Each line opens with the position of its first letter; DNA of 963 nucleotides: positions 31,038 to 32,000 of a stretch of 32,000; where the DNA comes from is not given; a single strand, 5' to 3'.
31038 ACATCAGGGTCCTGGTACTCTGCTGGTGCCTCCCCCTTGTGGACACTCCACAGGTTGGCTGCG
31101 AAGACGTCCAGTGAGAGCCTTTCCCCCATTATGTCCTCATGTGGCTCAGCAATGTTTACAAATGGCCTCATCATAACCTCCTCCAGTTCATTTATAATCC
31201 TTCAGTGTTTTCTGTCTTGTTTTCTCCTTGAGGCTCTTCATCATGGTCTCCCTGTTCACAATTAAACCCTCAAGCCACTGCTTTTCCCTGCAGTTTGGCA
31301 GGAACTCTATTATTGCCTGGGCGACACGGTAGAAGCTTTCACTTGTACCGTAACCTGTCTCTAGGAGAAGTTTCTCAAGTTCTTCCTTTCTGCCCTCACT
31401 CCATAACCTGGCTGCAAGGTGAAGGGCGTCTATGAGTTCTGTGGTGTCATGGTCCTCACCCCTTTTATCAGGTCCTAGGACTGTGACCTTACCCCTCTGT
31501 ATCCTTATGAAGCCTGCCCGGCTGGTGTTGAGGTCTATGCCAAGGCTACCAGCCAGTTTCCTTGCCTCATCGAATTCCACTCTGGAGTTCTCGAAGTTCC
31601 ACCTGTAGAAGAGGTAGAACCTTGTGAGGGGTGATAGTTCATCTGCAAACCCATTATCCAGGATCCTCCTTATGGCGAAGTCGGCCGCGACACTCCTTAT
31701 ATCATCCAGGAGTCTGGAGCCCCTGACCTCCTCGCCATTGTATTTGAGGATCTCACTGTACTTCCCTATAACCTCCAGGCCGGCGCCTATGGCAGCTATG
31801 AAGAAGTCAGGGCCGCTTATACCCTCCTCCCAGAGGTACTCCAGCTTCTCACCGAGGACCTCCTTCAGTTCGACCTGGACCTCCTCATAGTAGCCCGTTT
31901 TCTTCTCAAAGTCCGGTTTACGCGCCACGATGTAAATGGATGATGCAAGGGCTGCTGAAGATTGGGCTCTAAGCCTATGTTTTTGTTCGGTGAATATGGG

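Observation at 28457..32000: DUF1156-type methyltransferase + DUF499 ATPase: an RM-like, mechanistically uncharacterised defence-type module cut by the window edge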

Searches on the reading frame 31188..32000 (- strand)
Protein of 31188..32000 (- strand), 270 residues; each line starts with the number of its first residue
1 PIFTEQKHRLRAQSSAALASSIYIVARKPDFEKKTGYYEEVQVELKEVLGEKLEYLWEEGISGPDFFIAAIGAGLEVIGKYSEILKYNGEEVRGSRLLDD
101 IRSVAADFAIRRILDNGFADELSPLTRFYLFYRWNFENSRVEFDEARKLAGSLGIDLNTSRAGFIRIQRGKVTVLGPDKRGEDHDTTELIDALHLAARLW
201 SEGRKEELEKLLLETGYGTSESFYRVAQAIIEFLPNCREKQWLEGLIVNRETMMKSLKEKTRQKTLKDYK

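Call 4: search_protein_families(library=pfam, proteins=[window:31188-32000:-], max_evalue=0.01)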
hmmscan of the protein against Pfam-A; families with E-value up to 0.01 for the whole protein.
window:31188-32000:- (270 aa): 0 families

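Call 5: search_protein_families(library=padloc, proteins=[window:31188-32000:-], max_evalue=0.01)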
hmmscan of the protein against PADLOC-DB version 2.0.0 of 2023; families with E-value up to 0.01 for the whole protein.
window:31188-32000:- (270 aa): 2 families
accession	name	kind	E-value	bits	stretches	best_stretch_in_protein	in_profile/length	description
PDLC00661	HmaB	-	2.2e-13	47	1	1-186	696-881/973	DNA-adenine methylase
PDLC00660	HmaB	-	5.9e-13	45.6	1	1-187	696-876/967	DNA-adenine methylase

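Call 6: search_protein_families(library=ncbifam, proteins=[window:31188-32000:-], max_evalue=0.01)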
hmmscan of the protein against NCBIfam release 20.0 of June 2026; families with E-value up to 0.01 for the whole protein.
window:31188-32000:- (270 aa): 0 families

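Call 20: find_homologous_proteins(query=window:31188-32000:-, max_evalue=1e-20)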
Query window:31188-32000:- (270 aa): 695 proteins with E <= 1e-20 among 2935 candidates; the best 120 are listed.
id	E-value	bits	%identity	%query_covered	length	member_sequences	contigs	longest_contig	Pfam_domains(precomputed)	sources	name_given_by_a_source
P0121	1.8e-114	400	87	79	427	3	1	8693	PF08241.19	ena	-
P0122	1.9e-103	364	61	99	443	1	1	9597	-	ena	-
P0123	6.3e-81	290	54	99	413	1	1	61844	PF08241.19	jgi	jgi:adenine-specific DNA methylase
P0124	7.0e-81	290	52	99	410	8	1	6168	PF08241.19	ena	-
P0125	3.4e-80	287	53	99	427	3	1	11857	-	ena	-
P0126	1.1e-79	286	53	99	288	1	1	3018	-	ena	-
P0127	3.2e-79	284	53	99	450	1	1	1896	PF08241.19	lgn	-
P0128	6.6e-78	280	53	99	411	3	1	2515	-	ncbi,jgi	-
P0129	3.0e-77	278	53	96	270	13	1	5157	-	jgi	jgi:adenine-specific DNA methylase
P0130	3.1e-77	278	52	96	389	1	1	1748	-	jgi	jgi:adenine-specific DNA methylase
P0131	8.0e-77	276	51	99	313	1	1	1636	-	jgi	jgi:putative DNA methylase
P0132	1.9e-76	275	52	97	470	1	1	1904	-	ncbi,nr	ncbi:MAG: hypothetical protein N2Z74_06700, partial [Syntrophales bacterium]|nr:hypothetical protein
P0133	2.7e-76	275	50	99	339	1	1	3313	-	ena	-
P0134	2.7e-76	275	52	99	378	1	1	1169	-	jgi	jgi:putative DNA methylase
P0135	3.2e-76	274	53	99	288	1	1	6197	-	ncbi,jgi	jgi:adenine-specific DNA methylase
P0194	7.0e-74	267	49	99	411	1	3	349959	PF08241.19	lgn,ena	-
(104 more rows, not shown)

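Call 76: find_encoding_contigs(protein=P0194, flank=8000, max_places=2)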
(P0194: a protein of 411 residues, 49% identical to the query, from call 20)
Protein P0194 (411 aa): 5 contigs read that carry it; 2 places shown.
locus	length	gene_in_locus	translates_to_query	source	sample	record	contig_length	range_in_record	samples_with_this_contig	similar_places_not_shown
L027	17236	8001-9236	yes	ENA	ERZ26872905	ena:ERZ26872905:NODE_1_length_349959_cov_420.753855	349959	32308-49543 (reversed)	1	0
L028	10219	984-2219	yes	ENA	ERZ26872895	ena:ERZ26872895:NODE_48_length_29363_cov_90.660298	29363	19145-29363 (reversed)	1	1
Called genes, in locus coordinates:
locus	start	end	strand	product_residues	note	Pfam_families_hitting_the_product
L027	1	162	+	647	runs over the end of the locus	PF01903:CbiX, PF02663:FmdE (weak)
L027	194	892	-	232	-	PF03781:FGE-sulfatase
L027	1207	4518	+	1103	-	PF00176:SNF2-rel_dom, PF00270:DEAD (weak), PF04851:ResIII, PF00271:Helicase_C, PF13020:NOV_C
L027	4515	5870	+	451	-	PF04326:SLFN_AlbA_2, PF13749:HATPase_c_4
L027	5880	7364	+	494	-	PF06634:DUF1156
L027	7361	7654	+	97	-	PF01909:NTP_transf_2, PF18765:Polbeta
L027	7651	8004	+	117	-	PF01934:HepT-like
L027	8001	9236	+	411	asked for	PF08241:Methyltransf_11 (faint)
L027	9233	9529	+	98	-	PF18765:Polbeta, PF01909:NTP_transf_2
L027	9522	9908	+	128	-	PF01934:HepT-like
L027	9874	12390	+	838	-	-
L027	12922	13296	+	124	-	-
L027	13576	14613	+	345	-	PF18911:PKD_4, PF00801:PKD, PF22352:K319L-like_PKD (weak)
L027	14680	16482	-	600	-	PF01702:TGT, PF17884:DUF5591, PF14810:TGT_C2, PF01472:PUA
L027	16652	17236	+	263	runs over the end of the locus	PF00909:Ammonium_transp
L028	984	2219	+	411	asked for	PF08241:Methyltransf_11 (faint)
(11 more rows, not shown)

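Call 81: predict_structure(alignment_id=A4)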
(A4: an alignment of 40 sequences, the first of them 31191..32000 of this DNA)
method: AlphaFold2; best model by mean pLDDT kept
length: 270 residues; sequences in the alignment: 40
mean_pLDDT: 82.9   pTM: 0.76
mean pLDDT of the five models: 82.9, 82.6, 82.4, 80.3, 80.2
residues with pLDDT >= 90: 120; 70-90: 110; 50-70: 15; < 50: 25
segments of 3 or more residues with pLDDT < 50: 1-23
pLDDT, mean of each block of 10 residues (from residue 1): 39 38 49 84 92 90 82 88 91 87 87 75 91 92 90 85 87 92 82 95 94 92 92 92 94 89 70
secondary structure, 60 per line:
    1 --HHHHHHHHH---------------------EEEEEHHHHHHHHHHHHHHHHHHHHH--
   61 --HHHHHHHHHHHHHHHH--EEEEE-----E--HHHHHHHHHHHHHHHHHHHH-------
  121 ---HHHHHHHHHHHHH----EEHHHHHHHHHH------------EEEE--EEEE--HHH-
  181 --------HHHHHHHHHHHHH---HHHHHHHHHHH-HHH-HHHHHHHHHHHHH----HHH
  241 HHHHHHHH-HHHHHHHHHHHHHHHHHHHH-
elements in order: H3-11 E33-37 H38-58 H63-78 E81-85 H94-113 H124-136 H143-152 E165-168 E171-174 H189-201 H205-215 H221-233 H238-248 H250-269

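Call 83: fold_search(model_id=the predicted structure, library=pdb)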
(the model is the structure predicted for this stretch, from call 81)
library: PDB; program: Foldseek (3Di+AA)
matches with E <= 10: 183; with E <= 0.001: 0
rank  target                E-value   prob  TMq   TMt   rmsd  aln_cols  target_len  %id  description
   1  3pja_A                1.7e-01  0.18  0.17  0.20  15.0       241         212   12  Crystal structure of human C3PO complex (released 2011-05-11)
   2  4wyv_H                1.9e-01  0.15  0.17  0.19  14.6       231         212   13  Crystal Structure of Human Translin in Open Conformation (released 2014-11-26)
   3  6o85_B                2.6e-01  0.33  0.21  0.11  13.7       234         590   12  Electron cryo-microscopy of the eukaryotic translation initiation factor 2B bound to eukaryotic translation initiation (released 2019-05-15)
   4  6o81_A                2.6e-01  0.30  0.21  0.11  13.7       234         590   14  Electron cryo-microscopy of the eukaryotic translation initiation factor 2B bound to translation initiation factor 2 f (released 2019-05-15)
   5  4wyv_B                2.7e-01  0.13  0.16  0.19  14.8       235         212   13  Crystal Structure of Human Translin in Open Conformation (released 2014-11-26)
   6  4wyv_E                4.9e-01  0.20  0.22  0.26  16.7       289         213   13  Crystal Structure of Human Translin in Open Conformation (released 2014-11-26)
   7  8z7a_D                6.0e-01  0.10  0.17  0.19  15.3       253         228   11  Open Barrel Structure of Translin from Trichoderma virens (released 2025-04-23)
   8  3ihu_A                8.2e-01  0.08  0.13  0.15  15.2       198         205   18  Crystal structure of DNA binding protein (YP_298823.1) from Ralstonia eutropha JMP134 at 1.92 A resolution (released 2009-08-11)
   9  5oj8                  8.6e-01  0.12  0.20  0.23  13.7       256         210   13  Crystal structure of the KLC1-TPR domain ([A1-B5] fragment) (released 2017-10-11)
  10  8z7a_G                8.6e-01  0.11  0.19  0.21  15.3       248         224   10  Open Barrel Structure of Translin from Trichoderma virens (released 2025-04-23)
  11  6e9t_A                1.0e+00  0.13  0.23  0.26  13.7       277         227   13  DHF58 filament (released 2018-11-21)
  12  5dse_C                1.0e+00  0.11  0.20  0.10  13.1       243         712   14  Crystal Structure of the TTC7B/Hyccin Complex (released 2015-12-02)
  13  8fin_B                1.2e+00  0.08  0.16  0.21  14.2       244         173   13  Multi-state design of two-state switchable hinge proteins (released 2023-08-16)
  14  4iwb_A                1.3e+00  0.08  0.11  0.15  10.4        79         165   16  Novel Fold of FliC/FliS Fusion Protein (released 2013-12-11)
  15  5csd_A                1.3e+00  0.07  0.15  0.21  15.3       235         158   12  Ligand binding domain 2 of Penicillium marneffei MP1 protein in complex with arachidonic acids (released 2016-07-27)
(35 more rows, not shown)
